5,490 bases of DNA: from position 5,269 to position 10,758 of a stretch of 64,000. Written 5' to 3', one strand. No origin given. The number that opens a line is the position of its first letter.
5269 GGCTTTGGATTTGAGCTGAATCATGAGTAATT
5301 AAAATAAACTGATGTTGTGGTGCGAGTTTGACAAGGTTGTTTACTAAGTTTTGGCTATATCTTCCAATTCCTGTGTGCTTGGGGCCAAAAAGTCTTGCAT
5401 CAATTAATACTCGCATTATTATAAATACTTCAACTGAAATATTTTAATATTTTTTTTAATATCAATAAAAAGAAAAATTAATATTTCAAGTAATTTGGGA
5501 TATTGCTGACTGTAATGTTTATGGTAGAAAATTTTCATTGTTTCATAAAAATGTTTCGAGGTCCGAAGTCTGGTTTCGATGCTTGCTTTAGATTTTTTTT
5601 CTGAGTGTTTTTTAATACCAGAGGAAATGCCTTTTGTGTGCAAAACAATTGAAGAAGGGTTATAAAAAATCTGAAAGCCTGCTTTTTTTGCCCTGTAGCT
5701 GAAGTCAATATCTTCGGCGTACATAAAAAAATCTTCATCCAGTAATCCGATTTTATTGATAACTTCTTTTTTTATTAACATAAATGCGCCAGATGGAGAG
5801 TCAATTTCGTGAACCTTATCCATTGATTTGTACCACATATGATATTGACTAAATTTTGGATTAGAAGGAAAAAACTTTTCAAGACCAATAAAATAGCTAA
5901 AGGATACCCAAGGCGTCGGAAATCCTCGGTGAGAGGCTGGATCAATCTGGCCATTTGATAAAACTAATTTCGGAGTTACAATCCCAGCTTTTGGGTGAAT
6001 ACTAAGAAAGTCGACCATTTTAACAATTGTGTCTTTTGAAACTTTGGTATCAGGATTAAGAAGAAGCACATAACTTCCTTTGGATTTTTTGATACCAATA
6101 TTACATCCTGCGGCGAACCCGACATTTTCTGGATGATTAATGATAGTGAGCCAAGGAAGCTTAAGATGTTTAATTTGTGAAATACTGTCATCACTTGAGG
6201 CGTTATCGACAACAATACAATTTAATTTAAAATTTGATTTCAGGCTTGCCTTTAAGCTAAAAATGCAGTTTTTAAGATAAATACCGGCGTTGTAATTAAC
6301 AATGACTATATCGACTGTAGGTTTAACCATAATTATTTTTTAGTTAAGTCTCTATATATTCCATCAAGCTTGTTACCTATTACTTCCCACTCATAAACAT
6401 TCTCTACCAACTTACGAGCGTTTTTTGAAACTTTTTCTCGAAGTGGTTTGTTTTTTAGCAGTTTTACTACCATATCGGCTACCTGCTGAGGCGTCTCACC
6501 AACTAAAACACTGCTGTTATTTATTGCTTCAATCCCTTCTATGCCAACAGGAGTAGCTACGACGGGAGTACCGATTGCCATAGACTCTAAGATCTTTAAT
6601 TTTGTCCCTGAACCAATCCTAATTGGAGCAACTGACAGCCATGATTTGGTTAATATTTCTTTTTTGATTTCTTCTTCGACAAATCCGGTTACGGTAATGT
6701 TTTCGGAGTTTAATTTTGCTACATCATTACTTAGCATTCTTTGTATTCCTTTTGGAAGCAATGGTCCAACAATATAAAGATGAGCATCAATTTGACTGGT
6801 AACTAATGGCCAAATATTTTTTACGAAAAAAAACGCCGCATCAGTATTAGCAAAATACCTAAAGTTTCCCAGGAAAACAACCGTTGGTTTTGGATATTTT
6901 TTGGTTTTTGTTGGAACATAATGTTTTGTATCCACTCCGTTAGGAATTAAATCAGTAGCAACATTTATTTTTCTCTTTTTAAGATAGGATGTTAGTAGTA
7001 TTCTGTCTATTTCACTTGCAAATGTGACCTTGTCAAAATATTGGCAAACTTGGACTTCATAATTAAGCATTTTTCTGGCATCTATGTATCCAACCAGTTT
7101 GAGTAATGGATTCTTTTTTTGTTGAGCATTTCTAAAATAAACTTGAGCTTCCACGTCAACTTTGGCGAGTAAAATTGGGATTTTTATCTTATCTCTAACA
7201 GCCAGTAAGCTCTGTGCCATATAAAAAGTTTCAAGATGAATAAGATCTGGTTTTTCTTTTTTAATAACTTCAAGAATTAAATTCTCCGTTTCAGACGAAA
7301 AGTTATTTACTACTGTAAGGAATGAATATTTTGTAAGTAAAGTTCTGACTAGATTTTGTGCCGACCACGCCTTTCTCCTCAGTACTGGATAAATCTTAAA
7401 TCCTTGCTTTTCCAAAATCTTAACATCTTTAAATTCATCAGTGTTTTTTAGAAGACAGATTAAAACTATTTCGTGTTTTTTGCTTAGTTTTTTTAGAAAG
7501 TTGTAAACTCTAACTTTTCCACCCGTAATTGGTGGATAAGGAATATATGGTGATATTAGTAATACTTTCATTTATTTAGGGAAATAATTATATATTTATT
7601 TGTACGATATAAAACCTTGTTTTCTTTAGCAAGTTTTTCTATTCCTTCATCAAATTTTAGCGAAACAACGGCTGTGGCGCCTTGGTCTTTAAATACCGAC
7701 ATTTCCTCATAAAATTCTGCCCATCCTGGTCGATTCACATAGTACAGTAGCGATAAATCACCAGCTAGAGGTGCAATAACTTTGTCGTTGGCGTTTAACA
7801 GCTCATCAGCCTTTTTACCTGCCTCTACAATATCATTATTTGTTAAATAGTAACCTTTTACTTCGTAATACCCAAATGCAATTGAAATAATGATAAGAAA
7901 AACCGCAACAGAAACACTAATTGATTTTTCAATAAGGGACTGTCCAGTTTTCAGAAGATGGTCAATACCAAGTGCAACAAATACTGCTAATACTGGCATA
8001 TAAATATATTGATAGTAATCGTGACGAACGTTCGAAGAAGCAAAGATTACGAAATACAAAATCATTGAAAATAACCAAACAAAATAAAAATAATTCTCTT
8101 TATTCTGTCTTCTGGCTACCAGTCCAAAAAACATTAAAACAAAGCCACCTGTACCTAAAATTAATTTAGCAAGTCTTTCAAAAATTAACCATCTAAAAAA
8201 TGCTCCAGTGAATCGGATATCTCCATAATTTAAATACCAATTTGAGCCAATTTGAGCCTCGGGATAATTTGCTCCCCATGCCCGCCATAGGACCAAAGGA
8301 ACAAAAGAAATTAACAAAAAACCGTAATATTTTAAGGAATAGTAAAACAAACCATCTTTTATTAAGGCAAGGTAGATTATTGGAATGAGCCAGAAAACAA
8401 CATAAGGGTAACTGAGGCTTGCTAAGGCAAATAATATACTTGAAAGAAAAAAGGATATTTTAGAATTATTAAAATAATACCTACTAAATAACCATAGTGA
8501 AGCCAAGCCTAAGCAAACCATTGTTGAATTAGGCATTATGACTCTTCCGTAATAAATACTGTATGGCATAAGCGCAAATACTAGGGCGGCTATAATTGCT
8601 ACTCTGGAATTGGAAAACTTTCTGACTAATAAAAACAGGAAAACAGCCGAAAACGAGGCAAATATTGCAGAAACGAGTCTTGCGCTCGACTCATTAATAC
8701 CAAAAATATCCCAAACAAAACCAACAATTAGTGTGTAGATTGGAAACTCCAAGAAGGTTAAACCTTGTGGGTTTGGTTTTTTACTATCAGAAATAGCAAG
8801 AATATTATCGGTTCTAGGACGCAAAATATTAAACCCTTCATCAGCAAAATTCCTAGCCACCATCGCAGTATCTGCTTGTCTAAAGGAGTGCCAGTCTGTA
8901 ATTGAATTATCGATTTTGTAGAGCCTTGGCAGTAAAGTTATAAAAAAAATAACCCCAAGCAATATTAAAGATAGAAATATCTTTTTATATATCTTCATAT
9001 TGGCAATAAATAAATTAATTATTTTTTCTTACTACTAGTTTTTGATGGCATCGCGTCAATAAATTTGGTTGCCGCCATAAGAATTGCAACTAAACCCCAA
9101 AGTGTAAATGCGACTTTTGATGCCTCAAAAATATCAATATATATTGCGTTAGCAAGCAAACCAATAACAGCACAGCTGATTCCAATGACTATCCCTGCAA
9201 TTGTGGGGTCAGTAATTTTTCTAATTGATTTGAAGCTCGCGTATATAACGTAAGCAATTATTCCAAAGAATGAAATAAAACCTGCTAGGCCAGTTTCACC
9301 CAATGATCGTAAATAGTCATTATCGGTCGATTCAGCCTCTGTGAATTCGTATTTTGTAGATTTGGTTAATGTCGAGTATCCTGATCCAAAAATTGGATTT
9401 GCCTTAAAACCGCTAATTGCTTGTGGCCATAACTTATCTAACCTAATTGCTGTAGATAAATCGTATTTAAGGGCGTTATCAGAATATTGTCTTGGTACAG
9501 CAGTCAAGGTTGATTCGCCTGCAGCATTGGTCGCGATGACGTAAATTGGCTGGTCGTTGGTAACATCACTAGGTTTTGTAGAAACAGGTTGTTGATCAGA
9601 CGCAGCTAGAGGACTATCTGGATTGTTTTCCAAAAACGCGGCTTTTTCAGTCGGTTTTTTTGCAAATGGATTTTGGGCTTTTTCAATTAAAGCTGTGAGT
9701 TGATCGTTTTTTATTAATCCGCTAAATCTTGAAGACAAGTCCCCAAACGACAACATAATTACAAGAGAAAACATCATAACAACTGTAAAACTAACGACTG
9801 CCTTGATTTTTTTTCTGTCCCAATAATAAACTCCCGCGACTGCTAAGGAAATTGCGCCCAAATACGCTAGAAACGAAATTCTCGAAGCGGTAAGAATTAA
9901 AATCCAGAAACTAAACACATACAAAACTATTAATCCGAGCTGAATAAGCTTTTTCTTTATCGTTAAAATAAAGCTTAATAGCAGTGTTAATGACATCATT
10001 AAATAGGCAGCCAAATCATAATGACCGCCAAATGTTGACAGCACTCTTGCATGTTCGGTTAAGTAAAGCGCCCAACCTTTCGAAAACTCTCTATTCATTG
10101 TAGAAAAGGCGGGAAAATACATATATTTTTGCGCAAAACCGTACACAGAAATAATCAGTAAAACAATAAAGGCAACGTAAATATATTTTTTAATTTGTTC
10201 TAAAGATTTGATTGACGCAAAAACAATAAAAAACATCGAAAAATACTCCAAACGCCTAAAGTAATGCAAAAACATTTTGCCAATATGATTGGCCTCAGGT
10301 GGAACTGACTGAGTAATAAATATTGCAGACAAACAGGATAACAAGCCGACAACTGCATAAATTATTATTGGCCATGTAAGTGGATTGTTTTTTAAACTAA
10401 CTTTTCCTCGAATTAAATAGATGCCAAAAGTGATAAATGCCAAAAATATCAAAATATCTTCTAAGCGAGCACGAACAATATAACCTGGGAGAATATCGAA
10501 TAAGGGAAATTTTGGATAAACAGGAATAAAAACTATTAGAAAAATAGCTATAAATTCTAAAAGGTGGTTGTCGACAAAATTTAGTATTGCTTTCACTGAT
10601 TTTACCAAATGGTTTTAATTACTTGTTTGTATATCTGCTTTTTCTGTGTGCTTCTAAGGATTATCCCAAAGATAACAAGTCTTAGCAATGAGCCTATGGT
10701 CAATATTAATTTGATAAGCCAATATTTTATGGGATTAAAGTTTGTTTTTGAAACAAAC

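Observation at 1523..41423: ~40-kb single-strand glycan-assembly island with about 11 GT-C-fold membrane glycosyltransferases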

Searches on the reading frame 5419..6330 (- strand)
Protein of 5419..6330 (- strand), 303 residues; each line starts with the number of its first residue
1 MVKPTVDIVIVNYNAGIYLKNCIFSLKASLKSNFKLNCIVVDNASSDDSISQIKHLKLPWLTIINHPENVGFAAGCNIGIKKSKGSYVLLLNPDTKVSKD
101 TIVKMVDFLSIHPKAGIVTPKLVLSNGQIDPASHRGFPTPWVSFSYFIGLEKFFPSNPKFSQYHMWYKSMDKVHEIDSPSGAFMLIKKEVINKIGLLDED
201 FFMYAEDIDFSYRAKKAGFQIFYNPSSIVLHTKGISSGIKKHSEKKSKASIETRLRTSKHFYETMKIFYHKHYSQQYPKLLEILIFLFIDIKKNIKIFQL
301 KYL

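Call 3: search_protein_families(library=pfam, proteins=[window:5419-6330:-], max_evalue=0.01)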
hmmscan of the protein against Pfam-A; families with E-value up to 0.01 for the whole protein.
window:5419-6330:- (303 aa): 5 families
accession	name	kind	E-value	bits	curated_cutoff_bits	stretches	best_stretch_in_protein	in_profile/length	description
PF00535.33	Glycos_transf_2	-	1.4e-19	71.1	23.3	1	8-141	2-132/168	Glycosyl transferase family 2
PF13641.12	Glyco_tranf_2_3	-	1.1e-16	62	27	1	4-256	1-226/230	Glycosyltransferase like family 2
PF10111.15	Glyco_tranf_2_2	-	8.4e-10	39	27.3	1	18-264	14-252/276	Glycosyltransferase like family 2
PF13632.12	Glyco_trans_2_3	-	4.7e-08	33.5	27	1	87-241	1-131/198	Glycosyl transferase family group 2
PF13506.12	Glyco_transf_21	-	0.00031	20.7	21.7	1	77-228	23-151/174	Glycosyl transferase family 21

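Call 62: search_protein_families(library=ncbifam, proteins=[window:5419-6330:-], max_evalue=0.00001)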
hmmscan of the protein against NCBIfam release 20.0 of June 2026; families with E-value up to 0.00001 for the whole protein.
window:5419-6330:- (303 aa): 11 families
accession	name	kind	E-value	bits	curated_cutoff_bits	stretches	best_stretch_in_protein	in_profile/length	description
TIGR03937.1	PgaC_IcaA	equivalog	1.1e-18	67.5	422.3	2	4-119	45-160/407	poly-beta-1,6-N-acetyl-D-glucosamine synthase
TIGR01556.1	rhamnosyltran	subfamily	2e-18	66.6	200.55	2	184-286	153-253/281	rhamnosyltransferase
NF041875.1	EPS_EpsD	equivalog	6.7e-16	58.6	370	1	6-234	1-209/325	exopolysaccharide biosynthesis glycosyltransferase EpsD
TIGR03965.1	mycofact_glyco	equivalog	5.7e-15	55.1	280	1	4-123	74-192/467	mycofactocin biosynthesis glycosyltransferase MftF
TIGR03111.1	glyc2_xrt_Gpos1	hypoth_equivalog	1.4e-12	47.1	363.95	1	4-216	49-250/439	TIGR03111 family XrtG-associated glycosyltransferase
NF038302.1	EPS_HpsE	equivalog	2.8e-11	42.9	300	1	8-232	5-223/307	hormogonium polysaccharide biosynthesis glycosyltransferase HpsE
NF038299.1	EPS_HpsN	equivalog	1.3e-10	40.8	425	1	5-282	2-268/317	hormogonium polysaccharide biosynthesis glycosyltransferase HpsN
NF047683.1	TeichurnBiosyTuaG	equivalog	1.2e-09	38.2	400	1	3-116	5-118/252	teichuronic acid biosynthesis protein TuaG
NF007482.0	PRK10073.1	equivalog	2.5e-09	36.6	423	1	3-104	5-105/334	glycosyltransferase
TIGR04283.1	glyco_like_mftF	equivalog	1.2e-07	31.6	182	1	8-109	3-97/221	TIGR04283 family arsenosugar biosynthesis glycosyltransferase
TIGR04242.1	nodulat_NodC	equivalog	1.5e-07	30.8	550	1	3-126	47-172/395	chitooligosaccharide synthase NodC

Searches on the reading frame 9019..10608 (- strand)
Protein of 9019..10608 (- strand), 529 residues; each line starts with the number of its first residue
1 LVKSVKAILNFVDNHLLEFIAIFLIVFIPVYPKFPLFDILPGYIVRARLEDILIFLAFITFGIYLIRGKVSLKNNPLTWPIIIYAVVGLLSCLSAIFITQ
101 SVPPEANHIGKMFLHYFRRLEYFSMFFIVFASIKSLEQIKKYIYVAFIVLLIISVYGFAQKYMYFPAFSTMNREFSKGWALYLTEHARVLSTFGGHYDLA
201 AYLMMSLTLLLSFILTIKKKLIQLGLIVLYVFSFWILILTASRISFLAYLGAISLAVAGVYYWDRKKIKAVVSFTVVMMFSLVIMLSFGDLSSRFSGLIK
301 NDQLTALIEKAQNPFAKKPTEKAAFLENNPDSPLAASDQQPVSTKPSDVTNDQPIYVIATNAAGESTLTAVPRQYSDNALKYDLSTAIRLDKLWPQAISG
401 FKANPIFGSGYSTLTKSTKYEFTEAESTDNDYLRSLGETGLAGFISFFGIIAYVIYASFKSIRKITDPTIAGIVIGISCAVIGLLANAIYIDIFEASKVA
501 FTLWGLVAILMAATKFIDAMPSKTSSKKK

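Call 3: search_protein_families(library=pfam, proteins=[window:9019-10608:-], max_evalue=0.01)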
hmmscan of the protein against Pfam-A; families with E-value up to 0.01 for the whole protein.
window:9019-10608:- (529 aa): 1 family
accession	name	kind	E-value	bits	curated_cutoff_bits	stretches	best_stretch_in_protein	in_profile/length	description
PF04932.20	Wzy_C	-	9.9e-13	48.6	31.7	1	230-448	3-149/149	O-Antigen ligase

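Call 62: search_protein_families(library=ncbifam, proteins=[window:9019-10608:-], max_evalue=0.00001)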
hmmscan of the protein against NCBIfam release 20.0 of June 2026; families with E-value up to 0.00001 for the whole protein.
window:9019-10608:- (529 aa): 1 family
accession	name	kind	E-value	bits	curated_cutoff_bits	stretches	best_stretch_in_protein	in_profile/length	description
TIGR00947.1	2A73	equivalog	4.1e-10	39.2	366.4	0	432-514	339-423/425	IctB family putative bicarbonate transporter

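Call 68: search_solved_structures(query=window:9019-10608:-, max_evalue=1, show_alignments=1)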
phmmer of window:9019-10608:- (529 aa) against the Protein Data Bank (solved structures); distinct sequences matched with E-value up to 1: 1.
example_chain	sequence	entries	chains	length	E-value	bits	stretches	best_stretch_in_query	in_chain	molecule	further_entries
7ew6_E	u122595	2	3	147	0.64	12.2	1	287-347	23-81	Photosystem I reaction center subunit IV, chloroplastic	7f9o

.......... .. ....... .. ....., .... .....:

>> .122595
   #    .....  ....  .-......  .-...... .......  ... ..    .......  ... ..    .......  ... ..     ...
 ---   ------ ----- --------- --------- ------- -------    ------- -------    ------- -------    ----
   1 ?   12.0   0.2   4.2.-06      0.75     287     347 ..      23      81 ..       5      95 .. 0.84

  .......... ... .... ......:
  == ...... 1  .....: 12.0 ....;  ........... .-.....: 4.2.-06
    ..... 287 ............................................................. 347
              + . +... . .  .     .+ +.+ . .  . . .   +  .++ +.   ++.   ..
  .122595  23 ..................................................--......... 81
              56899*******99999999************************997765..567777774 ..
